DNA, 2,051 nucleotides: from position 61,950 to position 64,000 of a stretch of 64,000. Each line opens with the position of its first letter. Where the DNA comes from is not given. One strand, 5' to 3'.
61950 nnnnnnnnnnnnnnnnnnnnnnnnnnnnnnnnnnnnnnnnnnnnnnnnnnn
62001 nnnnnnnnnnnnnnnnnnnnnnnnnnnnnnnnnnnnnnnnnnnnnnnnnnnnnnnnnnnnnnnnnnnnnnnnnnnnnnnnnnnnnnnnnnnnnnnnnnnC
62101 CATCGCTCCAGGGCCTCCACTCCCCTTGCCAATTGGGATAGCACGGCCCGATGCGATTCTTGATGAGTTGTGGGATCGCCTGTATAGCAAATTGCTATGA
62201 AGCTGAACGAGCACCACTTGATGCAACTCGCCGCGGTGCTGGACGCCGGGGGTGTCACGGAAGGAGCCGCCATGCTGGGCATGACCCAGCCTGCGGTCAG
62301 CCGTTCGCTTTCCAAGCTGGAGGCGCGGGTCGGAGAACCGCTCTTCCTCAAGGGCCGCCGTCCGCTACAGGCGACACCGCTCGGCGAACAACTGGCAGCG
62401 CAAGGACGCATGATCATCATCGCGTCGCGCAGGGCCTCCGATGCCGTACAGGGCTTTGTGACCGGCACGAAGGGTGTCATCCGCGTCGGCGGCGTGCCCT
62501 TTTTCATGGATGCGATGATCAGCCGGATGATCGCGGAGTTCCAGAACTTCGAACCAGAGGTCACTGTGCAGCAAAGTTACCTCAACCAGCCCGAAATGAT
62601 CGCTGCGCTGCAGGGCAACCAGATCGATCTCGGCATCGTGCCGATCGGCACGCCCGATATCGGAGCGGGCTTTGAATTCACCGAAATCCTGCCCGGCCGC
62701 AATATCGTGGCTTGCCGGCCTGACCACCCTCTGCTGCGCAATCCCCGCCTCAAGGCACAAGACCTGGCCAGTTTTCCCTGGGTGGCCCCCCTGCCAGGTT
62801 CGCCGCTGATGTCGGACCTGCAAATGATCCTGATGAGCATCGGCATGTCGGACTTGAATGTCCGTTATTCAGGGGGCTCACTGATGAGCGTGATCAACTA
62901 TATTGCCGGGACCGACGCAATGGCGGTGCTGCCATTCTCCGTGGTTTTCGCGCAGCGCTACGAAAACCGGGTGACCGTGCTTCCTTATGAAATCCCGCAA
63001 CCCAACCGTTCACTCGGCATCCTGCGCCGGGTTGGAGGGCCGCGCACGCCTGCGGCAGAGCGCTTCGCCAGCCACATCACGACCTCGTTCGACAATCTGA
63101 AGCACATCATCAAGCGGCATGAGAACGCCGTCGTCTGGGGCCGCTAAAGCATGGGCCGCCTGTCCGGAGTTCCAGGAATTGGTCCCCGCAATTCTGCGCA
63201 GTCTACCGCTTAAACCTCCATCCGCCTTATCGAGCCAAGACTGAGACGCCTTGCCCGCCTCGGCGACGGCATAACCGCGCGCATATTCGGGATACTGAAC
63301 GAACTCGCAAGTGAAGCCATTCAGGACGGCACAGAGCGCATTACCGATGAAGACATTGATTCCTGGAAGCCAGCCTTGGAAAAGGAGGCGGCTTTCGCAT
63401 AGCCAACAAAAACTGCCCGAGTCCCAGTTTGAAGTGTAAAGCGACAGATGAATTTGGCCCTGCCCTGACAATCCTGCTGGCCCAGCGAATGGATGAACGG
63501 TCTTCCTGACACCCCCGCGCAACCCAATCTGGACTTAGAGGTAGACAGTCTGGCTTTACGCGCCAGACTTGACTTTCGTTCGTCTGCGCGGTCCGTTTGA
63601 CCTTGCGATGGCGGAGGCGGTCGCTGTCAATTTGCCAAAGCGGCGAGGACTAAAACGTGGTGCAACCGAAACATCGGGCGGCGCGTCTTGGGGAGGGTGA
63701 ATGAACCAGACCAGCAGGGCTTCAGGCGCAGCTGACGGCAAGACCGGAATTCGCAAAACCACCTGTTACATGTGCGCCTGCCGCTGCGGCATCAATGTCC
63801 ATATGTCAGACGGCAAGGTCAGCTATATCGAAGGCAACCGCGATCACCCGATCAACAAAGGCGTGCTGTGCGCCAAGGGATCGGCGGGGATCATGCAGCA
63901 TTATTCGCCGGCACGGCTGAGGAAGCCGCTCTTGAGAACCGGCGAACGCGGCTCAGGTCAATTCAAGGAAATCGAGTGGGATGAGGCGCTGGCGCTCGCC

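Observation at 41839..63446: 21.6-kb Tn7/Tn5053-like transposon defined only by its ends, carrying catabolic cargo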

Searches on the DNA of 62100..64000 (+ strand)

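Call 12: search_dna_similar(query=window:62100-64000:+, collection=plasmids, mode=near, max_rows=25)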
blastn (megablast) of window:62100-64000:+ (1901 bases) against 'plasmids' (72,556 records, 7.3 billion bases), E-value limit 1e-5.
Records with a match: 6; places in all: 7; records where one place covers at least 80% of the query: 0.
Best place of each record, by identity: 60-80% 6.
By first word of the organism name: Azospirillum 6.
By predicted mobility (MOB-suite, as given by PLSDB): non-mobilizable 6.
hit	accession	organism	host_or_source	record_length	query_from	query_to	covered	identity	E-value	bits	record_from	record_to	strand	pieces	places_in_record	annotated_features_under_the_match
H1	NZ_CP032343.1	Azospirillum brasilense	soil sample,Agricultural field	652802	1659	1892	12%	75.2%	3e-21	111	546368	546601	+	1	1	molybdopterin oxidoreductase family protein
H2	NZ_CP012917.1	Azospirillum brasilense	Digitaria eriantha,microbe,root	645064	1659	1892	12%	75.2%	3e-21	111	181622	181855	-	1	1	molybdopterin oxidoreductase family protein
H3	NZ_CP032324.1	Azospirillum argentinense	soil sample,Agricultural field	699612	1659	1892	12%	74.8%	1e-19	106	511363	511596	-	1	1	none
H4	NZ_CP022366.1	Azospirillum sp. TSH58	single cell,paddy soils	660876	1659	1892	12%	74.4%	6e-18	100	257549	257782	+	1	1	molybdopterin oxidoreductase family protein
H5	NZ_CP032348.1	Azospirillum brasilense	soil sample,Agricultural field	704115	1659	1892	12%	74.4%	6e-18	100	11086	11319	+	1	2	molybdopterin oxidoreductase family protein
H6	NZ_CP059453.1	Azospirillum brasilense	Prokaryotes,soil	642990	1659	1892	12%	74.4%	6e-18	100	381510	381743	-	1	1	molybdopterin oxidoreductase family protein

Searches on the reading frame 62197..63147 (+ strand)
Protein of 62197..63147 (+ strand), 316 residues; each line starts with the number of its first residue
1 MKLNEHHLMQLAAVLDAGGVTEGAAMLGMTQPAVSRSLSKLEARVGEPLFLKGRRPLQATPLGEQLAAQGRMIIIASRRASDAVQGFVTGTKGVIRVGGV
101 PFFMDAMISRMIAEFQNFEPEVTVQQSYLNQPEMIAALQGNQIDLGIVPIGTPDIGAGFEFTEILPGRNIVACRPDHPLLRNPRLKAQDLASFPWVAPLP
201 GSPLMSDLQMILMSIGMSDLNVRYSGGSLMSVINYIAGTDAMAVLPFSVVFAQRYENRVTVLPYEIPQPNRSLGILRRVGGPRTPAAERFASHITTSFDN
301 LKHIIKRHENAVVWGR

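Call 9: search_protein_families(library=pfam, proteins=[window:62197-63147:+], max_evalue=0.01)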
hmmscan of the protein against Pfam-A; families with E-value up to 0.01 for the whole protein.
window:62197-63147:+ (316 aa): 3 families
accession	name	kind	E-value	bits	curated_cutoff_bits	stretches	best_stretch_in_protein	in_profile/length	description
PF03466.25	LysR_substrate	-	7.8e-27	94.5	28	1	90-296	3-206/209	LysR substrate binding domain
PF00126.33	HTH_1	-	1.3e-14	54.3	26.6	1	7-64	3-60/60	Bacterial regulatory helix-turn-helix protein, lysR family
PF01022.26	HTH_5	-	0.0037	17.5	22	1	24-42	22-40/47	Bacterial regulatory protein, arsR family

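Call 23: find_encoding_contigs(protein=window:62197-63147:+, flank=10000, max_places=8)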
Protein window:62197-63147:+ (316 aa): no gene with exactly this product is on record in the collection.

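Call 30: find_related_loci(query=window:62197-63147:+, collection=genome_contigs, flank=10000)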
Query window:62197-63147:+ (316 aa) in genome_contigs; peptide patterns used: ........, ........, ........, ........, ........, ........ (x = any residue, [..] = any of these).
404 stretches matched a pattern; 155 encode a relative of the query (tblastn E <= 1e-3); the best 80 are kept; 80 distinct loci.
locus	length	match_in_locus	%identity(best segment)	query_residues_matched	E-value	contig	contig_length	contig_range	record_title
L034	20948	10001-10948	88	1-316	0e+0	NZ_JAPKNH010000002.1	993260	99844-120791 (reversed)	Kaistia terrae strain DSM 21341 RM73_2, whole genome shotgun sequence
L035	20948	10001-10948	88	1-316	0e+0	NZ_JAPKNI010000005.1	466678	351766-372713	Kaistia defluvii strain JCM 18034 RM71_5, whole genome shotgun sequence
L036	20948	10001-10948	88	1-316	0e+0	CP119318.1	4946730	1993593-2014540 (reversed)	MAG: Candidatus Kaistia colombiensis isolate MAG_2176 chromosome, complete genome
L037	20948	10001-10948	88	1-316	0e+0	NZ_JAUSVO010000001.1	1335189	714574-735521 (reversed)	Kaistia dalseonensis strain B6-8 Ga0480198_01, whole genome shotgun sequence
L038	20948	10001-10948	87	1-316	0e+0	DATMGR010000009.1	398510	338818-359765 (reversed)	MAG TPA_asm: Kaistia sp. isolate SMAG_U13494 k141_62739, whole genome shotgun sequence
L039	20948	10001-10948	87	1-316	0e+0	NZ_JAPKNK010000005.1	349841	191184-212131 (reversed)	Kaistia nematophila strain K-TC2 Strain2_1a_5, whole genome shotgun sequence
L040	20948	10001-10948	87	1-316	0e+0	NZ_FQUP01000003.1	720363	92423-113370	Kaistia soli DSM 19436, whole genome shotgun sequence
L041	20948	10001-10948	87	1-316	0e+0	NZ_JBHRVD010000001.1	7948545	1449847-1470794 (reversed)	Mesorhizobium cantuariense strain ICMP 19515 tig00000001, whole genome shotgun sequence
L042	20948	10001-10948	87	1-316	0e+0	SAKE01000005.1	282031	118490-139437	MAG: Mesorhizobium sp. isolate N.Ca.ET.020.02.1 NODE_5_length_282031_cov_40.162890, whole genome shotgun sequence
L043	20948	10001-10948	87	1-316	0e+0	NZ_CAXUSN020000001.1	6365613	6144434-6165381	Mesorhizobium sp. LjRoot246 LJR246c1, whole genome shotgun sequence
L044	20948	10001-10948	87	1-316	0e+0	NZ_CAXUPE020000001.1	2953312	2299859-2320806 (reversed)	Mesorhizobium sp. LjNodule214 LJN214c1, whole genome shotgun sequence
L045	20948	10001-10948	87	1-316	0e+0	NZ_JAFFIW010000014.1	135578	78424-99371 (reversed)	Mesorhizobium sp. dw_380 14, whole genome shotgun sequence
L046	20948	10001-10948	87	1-316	0e+0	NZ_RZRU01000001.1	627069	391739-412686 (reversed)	Mesorhizobium sp. M7A.F.Ca.US.008.03.1.1 NODE_1_length_627069_cov_8.51151, whole genome shotgun sequence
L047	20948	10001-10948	87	1-316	0e+0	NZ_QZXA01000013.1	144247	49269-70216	Mesorhizobium jarvisii strain LMG 28313 NODE_13_length_144247_cov_11.19, whole genome shotgun sequence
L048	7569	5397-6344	87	1-316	0e+0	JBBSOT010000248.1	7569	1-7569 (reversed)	MAG: Hyphomicrobiales bacterium isolate LS6_sbin.38 LS6_sbin.38_K_1065669_L_7569_cov_7.9793, whole genome shotgun sequen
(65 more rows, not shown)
